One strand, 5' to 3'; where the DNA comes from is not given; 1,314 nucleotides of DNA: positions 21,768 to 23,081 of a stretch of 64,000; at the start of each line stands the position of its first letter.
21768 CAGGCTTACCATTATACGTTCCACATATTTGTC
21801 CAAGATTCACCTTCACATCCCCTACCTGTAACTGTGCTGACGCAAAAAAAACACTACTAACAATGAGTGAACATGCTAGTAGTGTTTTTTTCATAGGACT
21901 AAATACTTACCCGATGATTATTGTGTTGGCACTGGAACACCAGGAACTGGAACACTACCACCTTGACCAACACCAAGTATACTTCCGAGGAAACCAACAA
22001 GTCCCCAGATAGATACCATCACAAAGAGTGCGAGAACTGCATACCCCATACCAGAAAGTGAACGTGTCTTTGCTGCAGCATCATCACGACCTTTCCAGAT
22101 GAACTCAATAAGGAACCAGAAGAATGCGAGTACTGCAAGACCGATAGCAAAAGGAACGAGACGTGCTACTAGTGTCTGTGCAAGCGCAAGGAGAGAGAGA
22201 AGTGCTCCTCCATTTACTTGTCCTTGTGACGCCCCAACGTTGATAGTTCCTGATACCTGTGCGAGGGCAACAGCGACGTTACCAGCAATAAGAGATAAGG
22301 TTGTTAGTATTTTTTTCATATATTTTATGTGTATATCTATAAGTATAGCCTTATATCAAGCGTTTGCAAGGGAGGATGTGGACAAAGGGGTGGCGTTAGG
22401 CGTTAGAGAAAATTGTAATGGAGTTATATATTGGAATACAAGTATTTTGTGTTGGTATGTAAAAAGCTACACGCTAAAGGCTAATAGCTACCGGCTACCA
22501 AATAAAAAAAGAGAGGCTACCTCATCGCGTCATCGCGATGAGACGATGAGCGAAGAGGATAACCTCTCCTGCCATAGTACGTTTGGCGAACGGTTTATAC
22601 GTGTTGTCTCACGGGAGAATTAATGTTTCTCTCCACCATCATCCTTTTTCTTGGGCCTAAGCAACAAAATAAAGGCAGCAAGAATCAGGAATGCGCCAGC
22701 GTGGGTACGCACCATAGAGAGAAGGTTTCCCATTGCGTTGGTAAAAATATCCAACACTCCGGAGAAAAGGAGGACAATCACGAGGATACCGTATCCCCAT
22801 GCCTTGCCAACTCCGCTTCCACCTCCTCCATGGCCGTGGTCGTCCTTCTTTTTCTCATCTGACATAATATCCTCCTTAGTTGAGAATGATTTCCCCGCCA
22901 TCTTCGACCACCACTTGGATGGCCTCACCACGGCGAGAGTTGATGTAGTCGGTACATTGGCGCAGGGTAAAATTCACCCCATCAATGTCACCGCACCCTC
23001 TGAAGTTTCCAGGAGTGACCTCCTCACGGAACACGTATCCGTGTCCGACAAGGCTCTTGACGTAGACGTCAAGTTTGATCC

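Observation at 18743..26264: Cluster of six paralogous VirB2/TrbC-like two-helix secreted 'pilin-like' proteins, possibly on a tRNA-adjacent island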

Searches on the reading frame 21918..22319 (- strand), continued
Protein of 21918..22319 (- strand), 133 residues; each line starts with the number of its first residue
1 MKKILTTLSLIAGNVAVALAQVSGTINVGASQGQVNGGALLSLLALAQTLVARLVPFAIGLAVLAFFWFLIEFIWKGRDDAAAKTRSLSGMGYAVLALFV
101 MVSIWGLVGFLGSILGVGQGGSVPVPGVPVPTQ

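Call 81: find_related_loci(query=A1, collection=genome_contigs, flank=10000)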
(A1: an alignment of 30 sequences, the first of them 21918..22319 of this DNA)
Query A1 (133 aa) in genome_contigs; peptide patterns used: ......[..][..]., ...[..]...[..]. (x = any residue, [..] = any of these).
327 stretches matched a pattern; 81 encode a relative of the query (tblastn E <= 1e-3); the best 80 are kept; 78 distinct loci.
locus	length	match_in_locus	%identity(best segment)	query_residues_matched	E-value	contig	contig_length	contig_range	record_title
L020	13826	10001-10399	71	1-131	6e-58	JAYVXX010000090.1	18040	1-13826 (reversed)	MAG: Candidatus Paceibacterota bacterium isolate GL85_DN_metabinner_41_sub GL85_DN_metabinner_41_sub_89, whole genome sh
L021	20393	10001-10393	72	1-129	6e-58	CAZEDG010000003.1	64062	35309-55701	MAG TPA_asm: uncultured Candidatus Saccharibacteria bacterium isolate SRP278252_co2_772 genome assembly, contig: NODE_71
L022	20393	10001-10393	68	1-131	7e-54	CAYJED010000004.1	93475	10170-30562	MAG TPA_asm: uncultured Candidatus Saccharibacteria bacterium isolate ERP123247_co1_147 genome assembly, contig: NODE_10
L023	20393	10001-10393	73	1-131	2e-53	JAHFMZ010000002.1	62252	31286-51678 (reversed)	MAG: bacterium isolate nzgw469 NODE_355_length_62253_cov_4.275864, whole genome shotgun sequence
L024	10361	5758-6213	62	1-132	7e-52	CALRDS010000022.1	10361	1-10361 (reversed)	MAG: Candidatus Nomurabacteria bacterium isolate Baikal-1350m-319 genome assembly, contig: Baikal-1350m-c23095, whole ge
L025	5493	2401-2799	72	1-131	1e-49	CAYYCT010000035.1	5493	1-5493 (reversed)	MAG TPA_asm: uncultured Candidatus Saccharibacteria bacterium isolate SRP278252_co2_838 genome assembly, contig: NODE_32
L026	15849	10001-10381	59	1-133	1e-47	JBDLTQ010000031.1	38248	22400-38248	MAG: Candidatus Parcubacteria bacterium isolate lewisrun_2019_sw_WHONDRS-S19S_0014_B_bin.23 scaffold_1563351, whole geno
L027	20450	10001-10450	58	1-130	5e-47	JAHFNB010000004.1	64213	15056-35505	MAG: bacterium isolate nzgw470 NODE_333_length_64214_cov_29.339179, whole genome shotgun sequence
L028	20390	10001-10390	69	1-131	1e-46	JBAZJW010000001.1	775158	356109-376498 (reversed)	MAG: Candidatus Paceibacterota bacterium isolate SO_2017_LW4_129 scaffold_18_c1_LW137-91_2017, whole genome shotgun sequ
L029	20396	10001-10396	64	1-133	9e-44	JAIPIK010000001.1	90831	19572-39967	MAG: Candidatus Gracilibacteria bacterium isolate Tobar13.5m-G72 Tobar13-5m-C236, whole genome shotgun sequence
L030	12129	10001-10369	59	1-132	4e-41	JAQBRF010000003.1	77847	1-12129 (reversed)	MAG: Candidatus Nomurabacteria bacterium isolate RYN_392 scaffold_1831318, whole genome shotgun sequence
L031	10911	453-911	58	1-133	8e-40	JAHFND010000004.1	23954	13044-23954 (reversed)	MAG: bacterium isolate nzgw472 NODE_1906_length_23955_cov_3.770244, whole genome shotgun sequence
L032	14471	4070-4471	58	1-133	5e-40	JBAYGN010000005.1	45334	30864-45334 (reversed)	MAG: Candidatus Paceibacterota bacterium isolate SO_2016_GW1_126 scaffold01547_OW334_2016, whole genome shotgun sequence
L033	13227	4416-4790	54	1-128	2e-39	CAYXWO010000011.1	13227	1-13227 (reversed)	MAG TPA_asm: uncultured Candidatus Saccharibacteria bacterium isolate SRP286056_co2_66 genome assembly, contig: NODE_764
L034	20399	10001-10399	61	1-132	2e-39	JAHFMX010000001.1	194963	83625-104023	MAG: bacterium isolate nzgw467 NODE_42_length_194964_cov_18.308171, whole genome shotgun sequence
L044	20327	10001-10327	44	1-118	5e-26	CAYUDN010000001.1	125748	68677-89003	MAG TPA_asm: uncultured Candidatus Saccharibacteria bacterium isolate SRP278252_co1_764 genome assembly, contig: NODE_13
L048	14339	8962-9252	42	31-128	8e-17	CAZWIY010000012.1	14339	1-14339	MAG TPA_asm: uncultured Candidatus Saccharibacteria bacterium isolate SRP278252_co1_58 genome assembly, contig: NODE_737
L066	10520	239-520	41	35-128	1e-10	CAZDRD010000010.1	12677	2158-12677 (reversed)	MAG TPA_asm: uncultured Candidatus Saccharibacteria bacterium isolate SRP278252_co2_139 genome assembly, contig: NODE_10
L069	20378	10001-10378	37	1-124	1e-11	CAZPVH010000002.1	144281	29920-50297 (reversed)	MAG TPA_asm: uncultured Candidatus Saccharibacteria bacterium isolate SRP342105_co1_16 genome assembly, contig: NODE_125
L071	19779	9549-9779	41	50-128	2e-10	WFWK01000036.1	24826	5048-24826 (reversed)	MAG: Patescibacteria group bacterium isolate S141_141 k151_203950, whole genome shotgun sequence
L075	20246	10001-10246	40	49-133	1e-9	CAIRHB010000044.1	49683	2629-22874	Candidatus Adlerbacteria bacterium isolate I3b_bin-425 genome assembly, contig: bin-425:44/44, whole genome shotgun sequ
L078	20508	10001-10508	40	54-128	4e-9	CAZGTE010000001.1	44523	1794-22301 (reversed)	MAG TPA_asm: uncultured Candidatus Saccharibacteria bacterium isolate binchicken_co24_95 genome assembly, contig: NODE_1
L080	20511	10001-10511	45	54-126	8e-9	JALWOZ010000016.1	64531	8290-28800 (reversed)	MAG: Candidatus Kaiserbacteria bacterium isolate M2_maxbin2_scaf2bin.264 M2_NODE_271_length_64531_cov_9.404369, whole ge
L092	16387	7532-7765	35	49-124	3e-6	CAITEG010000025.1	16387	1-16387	uncultured bacterium isolate AM-2014_bin-3045 genome assembly, contig: bin-3045:25/70, whole genome shotgun sequence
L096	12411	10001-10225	31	54-129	1e-5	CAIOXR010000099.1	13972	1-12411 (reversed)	uncultured bacterium isolate AM-2014-D8_bin-0749 genome assembly, contig: bin-0749:099/110, whole genome shotgun sequenc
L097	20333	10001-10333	28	1-121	5e-5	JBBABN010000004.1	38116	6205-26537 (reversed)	MAG: Candidatus Paceibacterota bacterium isolate SO_2017_LW1_21 NODE_730_length_38116_cov_1.063624_LW64-88_2017, whole g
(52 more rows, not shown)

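Call 85: search_protein_families(library=pfam, proteins=[L075:16976-18544:-, L080:3395-6169:+, L078:11314-13338:+, L029:13809-16376:+, L044:18305-20327:+, L069:1324-3996:+, L071:14120-16237:-, L066:1251-3053:-, L029:16381-18861:+, L097:17349-19769:-], max_evalue=0.00001)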
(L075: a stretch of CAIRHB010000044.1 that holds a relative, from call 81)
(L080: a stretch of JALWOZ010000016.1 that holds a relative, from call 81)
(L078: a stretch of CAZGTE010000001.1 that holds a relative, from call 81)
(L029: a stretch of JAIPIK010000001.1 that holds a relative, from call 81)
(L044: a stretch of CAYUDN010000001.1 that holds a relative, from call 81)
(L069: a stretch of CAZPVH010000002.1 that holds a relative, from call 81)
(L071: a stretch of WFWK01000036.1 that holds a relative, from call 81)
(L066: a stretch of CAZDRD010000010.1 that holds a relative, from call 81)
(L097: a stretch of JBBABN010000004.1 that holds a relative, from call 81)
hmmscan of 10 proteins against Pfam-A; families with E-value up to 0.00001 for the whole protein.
L075:16976-18544:- (522 aa): 4 families
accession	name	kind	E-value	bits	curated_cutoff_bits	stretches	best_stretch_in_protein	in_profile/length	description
PF00009.33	GTP_EFTU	-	3.3e-35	121.8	26.5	1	23-185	5-183/188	Elongation factor Tu GTP binding domain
PF11987.13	IF-2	-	3.9e-23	82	27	1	314-413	18-114/117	Translation-initiation factor 2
PF22042.2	EF-G_D2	-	1.9e-17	63.5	27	1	202-276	3-80/84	Elongation factor G domain 2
PF01926.29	MMR_HSR1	-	2.2e-11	44.3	21.9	1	24-135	2-113/113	50S ribosome-binding GTPase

L080:3395-6169:+ (924 aa): 9 families
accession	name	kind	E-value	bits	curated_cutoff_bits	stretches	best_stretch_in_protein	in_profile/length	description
PF07724.20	AAA_2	-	1.1e-64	217.9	27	1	617-790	1-165/166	AAA domain (Cdc48 subfamily)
PF17871.7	AAA_lid_9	-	2.1e-30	105.2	22.8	1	354-452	1-99/104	AAA lid domain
PF00004.35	AAA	-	7.5e-21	75.4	21.2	2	215-347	2-125/131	ATPase family associated with various cellular activities (AAA)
PF10431.15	ClpB_D2-small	-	7.3e-19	68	21.9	1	797-877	1-81/81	C-terminal, D2-small domain, of ClpB protein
PF07728.20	AAA_5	-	3.2e-15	56.8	22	1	622-743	2-125/139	AAA domain (dynein-related subfamily)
PF02861.25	Clp_N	-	1.8e-12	47.7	20.7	0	29-69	1-41/53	Clp amino terminal domain, pathogenicity island component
PF13401.12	AAA_22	-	2.9e-08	34.5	27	0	622-717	8-110/130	AAA domain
PF13191.12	AAA_16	-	4.7e-08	34.2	32.6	0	192-238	2-51/167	AAA ATPase domain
PF00158.32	Sigma54_activat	-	1.6e-07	31.6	20.2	0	622-723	25-125/168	Sigma-54 interaction domain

L078:11314-13338:+ (674 aa): 3 families
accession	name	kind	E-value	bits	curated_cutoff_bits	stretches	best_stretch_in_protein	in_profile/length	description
PF01434.24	Peptidase_M41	-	4.3e-63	213.1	29.9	1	467-654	2-191/191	Peptidase family M41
PF00004.35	AAA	-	7.1e-44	149.9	21.2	1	253-385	1-130/131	ATPase family associated with various cellular activities (AAA)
PF17862.7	AAA_lid_3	-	1.6e-14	53.6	27.2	1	408-451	1-44/45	AAA+ lid domain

L029:13809-16376:+ (855 aa): 5 families
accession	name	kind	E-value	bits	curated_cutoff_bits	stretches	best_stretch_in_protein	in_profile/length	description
PF04851.21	ResIII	-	5.6e-38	130.9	22.5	1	181-335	2-163/164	Type III restriction enzyme, res subunit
PF18766.7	SWI2_SNF2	-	3.1e-15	56.9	26.7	1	187-362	2-175/221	SWI2/SNF2 ATPase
PF00270.35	DEAD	-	4.5e-11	43.2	26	1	185-335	2-161/167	DEAD/DEAH box helicase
PF13588.12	HSDR_N_2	-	9e-10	39.1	25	1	51-114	35-99/110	Type I restriction enzyme R protein N terminus (HSDR_N)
PF04313.20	HSDR_N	-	1.5e-06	28.7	25.1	1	50-113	123-194/198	Type I restriction enzyme R protein N terminus (HSDR_N)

L044:18305-20327:+ (674 aa): 4 families
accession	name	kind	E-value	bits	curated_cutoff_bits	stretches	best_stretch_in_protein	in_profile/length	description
PF00271.37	Helicase_C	-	5.6e-12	46.3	23.5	1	245-371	4-109/110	Helicase conserved C-terminal domain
PF21010.2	HA2_C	-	1.3e-09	38.9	21.3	1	463-530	2-76/77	Helicase associated domain (HA2), ratchet-like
PF00270.35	DEAD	-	7.1e-09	36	26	1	47-201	4-162/167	DEAD/DEAH box helicase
PF04408.29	HA2_N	-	2.2e-06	28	21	1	433-456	1-24/29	Helicase associated domain (HA2), winged-helix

L069:1324-3996:+ (890 aa): 7 families
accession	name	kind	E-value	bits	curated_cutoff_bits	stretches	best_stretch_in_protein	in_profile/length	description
PF17760.6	UvrA_inter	-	6.4e-21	74.7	23.3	1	172-269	15-106/109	UvrA interaction domain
PF00005.33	ABC_tran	-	9.6e-21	75.3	25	0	745-799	85-136/137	ABC transporter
PF02463.25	SMC_N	-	2.6e-10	40.5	40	0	16-495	6-211/220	RecF/RecN/SMC N terminal domain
PF13304.12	AAA_21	-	1.3e-09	39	27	0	766-817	235-286/304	AAA domain, putative AbiEii toxin, Type IV TA system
PF13555.12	AAA_29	-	1.5e-07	31.5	27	0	566-588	17-39/61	P-loop containing region of AAA domain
PF00684.25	DnaJ_CXXCXGXG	-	3.2e-06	27.7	32.7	0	318-343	42-64/65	DnaJ central domain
PF20703.3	nSTAND1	-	6.7e-06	26.4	27.1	0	21-61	19-59/379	Novel STAND NTPase 1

L071:14120-16237:- (705 aa): 6 families
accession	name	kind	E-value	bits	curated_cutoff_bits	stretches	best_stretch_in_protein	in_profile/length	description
PF00271.37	Helicase_C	-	2.9e-19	69.8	23.5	1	485-602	5-108/110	Helicase conserved C-terminal domain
PF00270.35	DEAD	-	3.9e-19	69.4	26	1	261-446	3-164/167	DEAD/DEAH box helicase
PF17191.10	RecG_wedge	-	1e-16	61.4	23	1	14-157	9-149/162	RecG wedge domain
PF04851.21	ResIII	-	3.2e-12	47.1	22.5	1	257-441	3-162/164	Type III restriction enzyme, res subunit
PF19833.4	RecG_dom3_C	-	1.4e-08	35.1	26.8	1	630-691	1-64/87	ATP-dependent DNA helicase RecG, domain 3, C-terminal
PF01336.31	tRNA_anti-codon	-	9.1e-06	26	27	0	58-119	1-59/75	OB-fold nucleic acid binding domain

L066:1251-3053:- (600 aa): 0 families

L029:16381-18861:+ (826 aa): 6 families
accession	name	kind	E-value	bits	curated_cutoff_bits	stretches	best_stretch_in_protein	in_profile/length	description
PF02384.22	N6_Mtase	-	1.8e-55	188.9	20.4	1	132-448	4-306/311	N-6 DNA Methylase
PF01420.25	Methylase_S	-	4.8e-35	121.7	22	2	452-630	1-162/168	Type I restriction modification DNA specificity domain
PF07669.17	Eco57I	-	2.8e-11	44.2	25.3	1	228-341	6-156/171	Eco57I restriction-modification methylase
PF01170.24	UPF0020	-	9.3e-11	42.2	22.3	1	164-336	20-183/197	RMKL-like, methyltransferase domain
PF20473.4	MmeI_Mtase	-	4.3e-08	33.1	27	1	171-254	18-94/259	MmeI, DNA-methyltransferase domain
PF13847.12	Methyltransf_31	-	2.3e-07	31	27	1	172-313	3-105/145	Methyltransferase domain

L097:17349-19769:- (806 aa): 3 families
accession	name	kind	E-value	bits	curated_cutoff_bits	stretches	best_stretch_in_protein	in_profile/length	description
PF01326.24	PPDK_N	-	5.6e-113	378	27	1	18-348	2-316/328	Pyruvate phosphate dikinase, AMP/ATP-binding domain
PF02896.24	PEP-utilizers_C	-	2.3e-57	194.9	22.8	1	478-800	10-291/293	PEP-utilising enzyme, PEP-binding domain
PF00391.29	PEP-utilizers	-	7.3e-28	96.4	23.1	1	391-459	1-69/72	PEP-utilising enzyme, mobile domain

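Call 89: search_protein_families(library=ncbifam, proteins=[window:21918-22319:-], max_evalue=0.1)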
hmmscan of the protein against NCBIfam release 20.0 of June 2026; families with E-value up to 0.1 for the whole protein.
window:21918-22319:- (133 aa): 0 families

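Call 92: search_protein_families(library=ncbifam, alignment_id=A6, max_evalue=0.01)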
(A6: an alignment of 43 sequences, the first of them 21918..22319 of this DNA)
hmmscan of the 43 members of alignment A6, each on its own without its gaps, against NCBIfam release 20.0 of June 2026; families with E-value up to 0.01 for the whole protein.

A. member 1, window:21918-22319:- (133 aa): 0 families

B. families by the number of members that match (of 43 scanned): 8 families
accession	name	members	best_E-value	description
NF045849.1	ICE_MMCAP2_0565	29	9.4e-10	Mbov_0395 family pilin-like conjugal transfer protein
TIGR03753.1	blh_monoox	1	0.00016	beta-carotene 15,15'-dioxygenase, Brp/Blh family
NF041554.1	SA1362_fam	1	0.0019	SA1362 family protein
NF041043.1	BPSS1780_fam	1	0.0023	BPSS1780 family membrane protein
NF045610.1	acin_4_helix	1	0.0028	putative four-helix membrane protein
TIGR02900.1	spore_V_B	1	0.0045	stage V sporulation protein B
NF033883.1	conj_TraQ_IncI1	1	0.006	conjugal transfer protein TraQ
NF045890.1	conj_pls20_p028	1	0.0074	pLS20_p028 family conjugation system transmembrane protein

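Call 100: search_protein_families(library=pfam, proteins=[L048:6941-8791:+, L048:83-1495:-, L048:4456-5850:-, L078:7916-9592:+, L080:16372-17820:-, L080:14926-16350:-, L066:1251-3053:-, L092:11335-12903:+, L096:6821-8929:+, L075:10722-13805:-], max_evalue=0.001)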
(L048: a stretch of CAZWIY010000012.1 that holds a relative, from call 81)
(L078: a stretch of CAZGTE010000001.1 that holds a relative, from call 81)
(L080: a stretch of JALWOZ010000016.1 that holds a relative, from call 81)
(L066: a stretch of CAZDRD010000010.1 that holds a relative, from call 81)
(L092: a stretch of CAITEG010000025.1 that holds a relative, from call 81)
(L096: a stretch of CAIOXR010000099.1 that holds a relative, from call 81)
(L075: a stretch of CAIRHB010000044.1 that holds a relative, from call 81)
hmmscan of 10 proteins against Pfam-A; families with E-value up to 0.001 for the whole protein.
L048:6941-8791:+ (616 aa): 5 families
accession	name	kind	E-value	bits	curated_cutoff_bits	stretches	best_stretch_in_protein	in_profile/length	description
PF00326.27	Peptidase_S9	-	3.1e-33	115.5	22.6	1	413-607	10-206/213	Prolyl oligopeptidase family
PF12697.13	Abhydrolase_6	-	1.6e-08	35.9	26.3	1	383-517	2-107/217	Alpha/beta hydrolase family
PF12146.15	Hydrolase_4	-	2.1e-08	34.2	27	1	403-498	17-109/239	Serine aminopeptidase, S33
PF00930.27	DPPIV_N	-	6.2e-07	28.9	22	0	215-292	241-320/354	Dipeptidyl peptidase IV (DPP IV) N-terminal region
PF00561.26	Abhydrolase_1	-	0.00027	21.1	25.8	0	450-501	54-105/245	alpha/beta hydrolase fold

L048:83-1495:- (470 aa): 1 family
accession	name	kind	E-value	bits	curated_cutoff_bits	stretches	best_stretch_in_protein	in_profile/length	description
PF13200.12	DUF4015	-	1e-89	301.2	27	2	108-378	1-264/313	Putative glycosyl hydrolase domain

L048:4456-5850:- (464 aa): 3 families
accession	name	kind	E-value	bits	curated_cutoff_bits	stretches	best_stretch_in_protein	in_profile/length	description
PF08245.18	Mur_ligase_M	-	2.1e-16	60.9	24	1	129-270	1-142/200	Mur ligase middle domain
PF02875.26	Mur_ligase_C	-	1.9e-13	51.8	28.4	1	324-440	1-126/127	Mur ligase, glutamate ligase domain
PF21799.2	MurD-like_N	-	4.3e-08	33.8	27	1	19-111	1-86/88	Mur ligase MurD-like, N-terminal domain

L078:7916-9592:+ (558 aa): 4 families
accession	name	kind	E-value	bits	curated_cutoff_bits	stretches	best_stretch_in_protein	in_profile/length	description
PF06418.20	CTP_synth_N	-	6.6e-101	337.6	26.1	1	10-273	1-265/265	CTP synthase N-terminus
PF00117.34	GATase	-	2.2e-38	132.3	22.8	1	319-548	2-188/190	Glutamine amidotransferase class-I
PF07722.19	Peptidase_C26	-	4.4e-06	27.1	20.5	1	382-532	95-219/219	Peptidase C26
PF01656.29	CbiA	-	1.9e-05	25.1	25.4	1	15-262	3-54/125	CobQ/CobB/MinD/ParA nucleotide binding domain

L080:16372-17820:- (482 aa): 4 families
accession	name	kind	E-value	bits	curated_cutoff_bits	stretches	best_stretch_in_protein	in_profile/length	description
PF01406.26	tRNA-synt_1e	-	5.1e-90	302.3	27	1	28-340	2-300/301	tRNA synthetases class I (C) catalytic domain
PF09334.17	tRNA-synt_1g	-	1.2e-10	41.2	20.1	1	47-170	12-125/391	tRNA synthetases class I (M)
PF23493.1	CysS_C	-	4.7e-08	33.5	23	1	432-478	3-49/51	Cysteinyl-tRNA ligase anticodon binding domain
PF09190.17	DALR_2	-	2e-06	28.7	22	1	369-393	1-25/57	DALR domain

L080:14926-16350:- (474 aa): 4 families
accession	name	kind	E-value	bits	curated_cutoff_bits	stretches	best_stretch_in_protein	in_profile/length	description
PF03796.21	DnaB_C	-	1.9e-98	329.4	27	1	197-453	1-254/255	DnaB-like helicase C terminal domain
PF00772.26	DnaB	-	2.5e-34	117.8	23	1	22-122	2-102/103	DnaB-like helicase N terminal domain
PF13481.12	AAA_25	-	3.2e-16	60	27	1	189-377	6-190/195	AAA domain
PF06745.19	ATPase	-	0.00042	20.2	26.6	1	198-362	1-153/231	KaiC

L066:1251-3053:- (600 aa): 0 families

L092:11335-12903:+ (522 aa): 3 families
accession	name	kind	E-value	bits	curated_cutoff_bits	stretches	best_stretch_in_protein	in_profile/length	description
PF06415.18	iPGM_N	-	2.2e-72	243.5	27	1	103-310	1-215/217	BPG-independent PGAM N-terminus (iPGM_N)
PF01676.23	Metalloenzyme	-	1.5e-71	241.3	24.3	1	25-510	1-251/252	Metalloenzyme superfamily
PF01663.27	Phosphodiest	-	3.3e-08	33.9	23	1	386-465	139-226/342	Type I phosphodiesterase / nucleotide pyrophosphatase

L096:6821-8929:+ (702 aa): 2 families
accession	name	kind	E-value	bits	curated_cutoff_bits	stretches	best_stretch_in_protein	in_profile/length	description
PF01833.30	TIG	-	1e-16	61.1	20.9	2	287-349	1-66/84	IPT/TIG domain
PF18895.5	T4SS_pilin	-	3.7e-05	24.1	26.6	1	618-681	10-71/71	Type IV secretion system pilin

L075:10722-13805:- (1027 aa): 2 families
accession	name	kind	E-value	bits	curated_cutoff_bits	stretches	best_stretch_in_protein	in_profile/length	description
PF00873.25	ACR_tran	-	2e-179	599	28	1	5-1020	2-1018/1021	AcrB/AcrD/AcrF family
PF02355.23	SecD_SecF_C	-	0.00055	19.8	20.5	1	866-1019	30-183/189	Protein export membrane protein SecD/SecF, C-terminal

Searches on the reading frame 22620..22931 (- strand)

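Call 4: search_protein_families(library=pfam, proteins=[window:22620-22931:-], max_evalue=1)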
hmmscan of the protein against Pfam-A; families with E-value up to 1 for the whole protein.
window:22620-22931:- (103 aa): 1 family
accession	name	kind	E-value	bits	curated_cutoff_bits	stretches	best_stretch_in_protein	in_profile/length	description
PF00746.26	Gram_pos_anchor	-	0.33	11.4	20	1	78-98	23-43/43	LPXTG cell wall anchor motif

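Call 89: search_protein_families(library=ncbifam, proteins=[window:22620-22931:-], max_evalue=0.1)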
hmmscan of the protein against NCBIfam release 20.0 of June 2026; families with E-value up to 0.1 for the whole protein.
window:22620-22931:- (103 aa): 1 family
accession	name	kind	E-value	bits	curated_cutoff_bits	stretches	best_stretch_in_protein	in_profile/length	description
NF011582.1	PRK15006.1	equivalog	0.027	14.1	204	1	45-89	68-114/248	thiosulfate reductase cytochrome B subunit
